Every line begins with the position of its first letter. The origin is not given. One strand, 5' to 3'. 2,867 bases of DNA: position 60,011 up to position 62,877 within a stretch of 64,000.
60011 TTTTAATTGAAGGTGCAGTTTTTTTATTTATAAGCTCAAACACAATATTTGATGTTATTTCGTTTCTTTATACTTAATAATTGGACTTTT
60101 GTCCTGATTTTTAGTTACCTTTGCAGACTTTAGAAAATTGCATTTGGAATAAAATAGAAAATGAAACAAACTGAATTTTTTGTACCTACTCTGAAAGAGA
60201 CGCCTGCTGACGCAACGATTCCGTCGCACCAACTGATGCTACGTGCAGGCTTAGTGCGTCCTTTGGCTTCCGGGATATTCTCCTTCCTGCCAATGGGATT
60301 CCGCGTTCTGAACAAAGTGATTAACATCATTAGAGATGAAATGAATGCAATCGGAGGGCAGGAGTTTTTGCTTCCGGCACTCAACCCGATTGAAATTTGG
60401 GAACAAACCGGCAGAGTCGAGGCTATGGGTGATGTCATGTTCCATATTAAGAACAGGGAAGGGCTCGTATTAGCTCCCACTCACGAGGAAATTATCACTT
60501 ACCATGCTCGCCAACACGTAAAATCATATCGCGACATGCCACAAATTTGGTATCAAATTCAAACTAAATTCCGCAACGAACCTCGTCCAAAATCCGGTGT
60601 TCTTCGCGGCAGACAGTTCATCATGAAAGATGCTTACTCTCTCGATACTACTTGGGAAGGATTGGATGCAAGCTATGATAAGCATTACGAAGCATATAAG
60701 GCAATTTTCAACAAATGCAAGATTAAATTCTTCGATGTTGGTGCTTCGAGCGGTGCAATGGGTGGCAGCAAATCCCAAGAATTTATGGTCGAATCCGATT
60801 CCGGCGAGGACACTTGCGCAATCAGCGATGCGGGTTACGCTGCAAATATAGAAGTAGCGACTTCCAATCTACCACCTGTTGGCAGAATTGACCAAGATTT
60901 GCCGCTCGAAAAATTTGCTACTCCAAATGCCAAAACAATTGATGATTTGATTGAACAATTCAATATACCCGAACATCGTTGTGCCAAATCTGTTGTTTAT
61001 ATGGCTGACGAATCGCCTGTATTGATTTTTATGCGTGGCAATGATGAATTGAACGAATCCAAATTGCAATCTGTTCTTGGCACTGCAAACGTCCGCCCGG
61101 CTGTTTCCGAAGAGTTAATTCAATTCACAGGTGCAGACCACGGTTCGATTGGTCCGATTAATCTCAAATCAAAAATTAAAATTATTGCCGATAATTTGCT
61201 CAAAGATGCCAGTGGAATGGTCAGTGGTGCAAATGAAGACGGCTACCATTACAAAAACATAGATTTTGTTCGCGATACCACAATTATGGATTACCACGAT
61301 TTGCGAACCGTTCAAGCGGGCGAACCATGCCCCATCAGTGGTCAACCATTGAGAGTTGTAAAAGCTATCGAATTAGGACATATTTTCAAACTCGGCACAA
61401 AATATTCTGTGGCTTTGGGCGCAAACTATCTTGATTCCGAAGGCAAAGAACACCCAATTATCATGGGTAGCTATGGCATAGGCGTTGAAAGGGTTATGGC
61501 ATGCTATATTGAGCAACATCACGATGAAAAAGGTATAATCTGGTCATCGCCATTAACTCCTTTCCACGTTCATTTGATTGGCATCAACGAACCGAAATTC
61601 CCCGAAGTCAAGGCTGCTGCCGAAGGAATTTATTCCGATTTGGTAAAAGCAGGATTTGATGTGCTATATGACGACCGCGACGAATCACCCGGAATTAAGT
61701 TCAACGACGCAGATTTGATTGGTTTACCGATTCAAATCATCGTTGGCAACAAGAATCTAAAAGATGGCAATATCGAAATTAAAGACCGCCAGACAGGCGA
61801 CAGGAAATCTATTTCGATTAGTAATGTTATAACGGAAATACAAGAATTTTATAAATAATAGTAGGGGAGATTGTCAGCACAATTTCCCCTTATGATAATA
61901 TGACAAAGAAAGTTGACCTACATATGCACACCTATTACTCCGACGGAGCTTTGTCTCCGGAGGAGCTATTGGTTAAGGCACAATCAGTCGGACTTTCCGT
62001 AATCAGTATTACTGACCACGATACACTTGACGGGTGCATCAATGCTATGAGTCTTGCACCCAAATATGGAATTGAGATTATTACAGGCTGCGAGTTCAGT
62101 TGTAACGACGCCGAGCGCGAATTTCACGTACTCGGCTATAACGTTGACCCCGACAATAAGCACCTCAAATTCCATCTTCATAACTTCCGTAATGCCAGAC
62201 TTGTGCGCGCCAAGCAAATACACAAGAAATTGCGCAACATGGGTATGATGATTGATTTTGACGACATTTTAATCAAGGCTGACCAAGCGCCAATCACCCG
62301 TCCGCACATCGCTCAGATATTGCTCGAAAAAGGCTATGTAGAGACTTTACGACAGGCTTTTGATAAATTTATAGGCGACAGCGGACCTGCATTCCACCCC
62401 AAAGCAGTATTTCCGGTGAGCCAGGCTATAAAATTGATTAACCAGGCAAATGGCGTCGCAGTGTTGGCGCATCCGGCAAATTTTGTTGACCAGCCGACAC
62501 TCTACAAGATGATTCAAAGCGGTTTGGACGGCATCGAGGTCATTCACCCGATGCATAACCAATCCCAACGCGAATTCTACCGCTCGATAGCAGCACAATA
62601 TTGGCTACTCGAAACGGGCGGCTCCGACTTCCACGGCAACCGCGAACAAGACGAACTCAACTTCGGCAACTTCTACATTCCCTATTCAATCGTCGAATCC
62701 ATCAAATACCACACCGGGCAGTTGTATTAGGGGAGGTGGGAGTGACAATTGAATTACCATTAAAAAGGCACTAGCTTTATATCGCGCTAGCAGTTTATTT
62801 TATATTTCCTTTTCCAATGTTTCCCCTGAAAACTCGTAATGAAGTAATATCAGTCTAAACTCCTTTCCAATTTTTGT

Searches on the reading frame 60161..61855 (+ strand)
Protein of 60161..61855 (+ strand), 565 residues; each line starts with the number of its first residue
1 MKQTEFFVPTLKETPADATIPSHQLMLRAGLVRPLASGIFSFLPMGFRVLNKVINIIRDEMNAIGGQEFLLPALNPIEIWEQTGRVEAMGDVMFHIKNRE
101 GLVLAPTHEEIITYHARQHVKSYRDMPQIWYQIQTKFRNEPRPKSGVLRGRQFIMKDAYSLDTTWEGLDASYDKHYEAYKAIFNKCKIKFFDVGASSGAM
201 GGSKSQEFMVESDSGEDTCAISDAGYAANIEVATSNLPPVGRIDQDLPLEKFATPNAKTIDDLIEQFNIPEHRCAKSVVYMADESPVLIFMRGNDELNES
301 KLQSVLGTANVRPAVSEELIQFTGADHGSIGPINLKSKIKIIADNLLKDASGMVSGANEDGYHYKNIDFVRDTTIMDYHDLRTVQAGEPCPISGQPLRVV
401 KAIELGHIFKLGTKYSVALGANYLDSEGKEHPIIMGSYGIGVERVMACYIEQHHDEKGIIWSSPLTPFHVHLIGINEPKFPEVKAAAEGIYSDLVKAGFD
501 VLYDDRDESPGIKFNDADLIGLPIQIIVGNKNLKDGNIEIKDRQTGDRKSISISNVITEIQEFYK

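Call 50: search_protein_families(library=pfam, proteins=[window:60161-61855:+], max_evalue=0.00001)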
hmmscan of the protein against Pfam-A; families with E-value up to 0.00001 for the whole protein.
window:60161-61855:+ (565 aa): 3 families
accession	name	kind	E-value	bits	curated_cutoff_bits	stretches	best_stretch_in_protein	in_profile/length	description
PF00587.30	tRNA-synt_2b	-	5.7e-30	105.1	29.3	1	96-453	5-179/179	tRNA synthetase class II core domain (G, H, P, S and T)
PF04073.20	tRNA_edit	-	7.4e-26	91.1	25.5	1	254-365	1-114/123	Aminoacyl-tRNA editing domain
PF03129.25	HGTP_anticodon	-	7.5e-21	74.5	21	1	475-562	7-93/94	Anticodon binding domain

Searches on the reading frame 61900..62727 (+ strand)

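Call 50: search_protein_families(library=pfam, proteins=[window:61900-62727:+], max_evalue=0.00001)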
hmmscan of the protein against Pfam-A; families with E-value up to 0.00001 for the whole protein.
window:61900-62727:+ (276 aa): 1 family
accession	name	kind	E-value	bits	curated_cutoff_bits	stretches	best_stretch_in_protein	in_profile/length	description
PF02811.25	PHP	-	2.7e-15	57.5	26.4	1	6-145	1-114/164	PHP domain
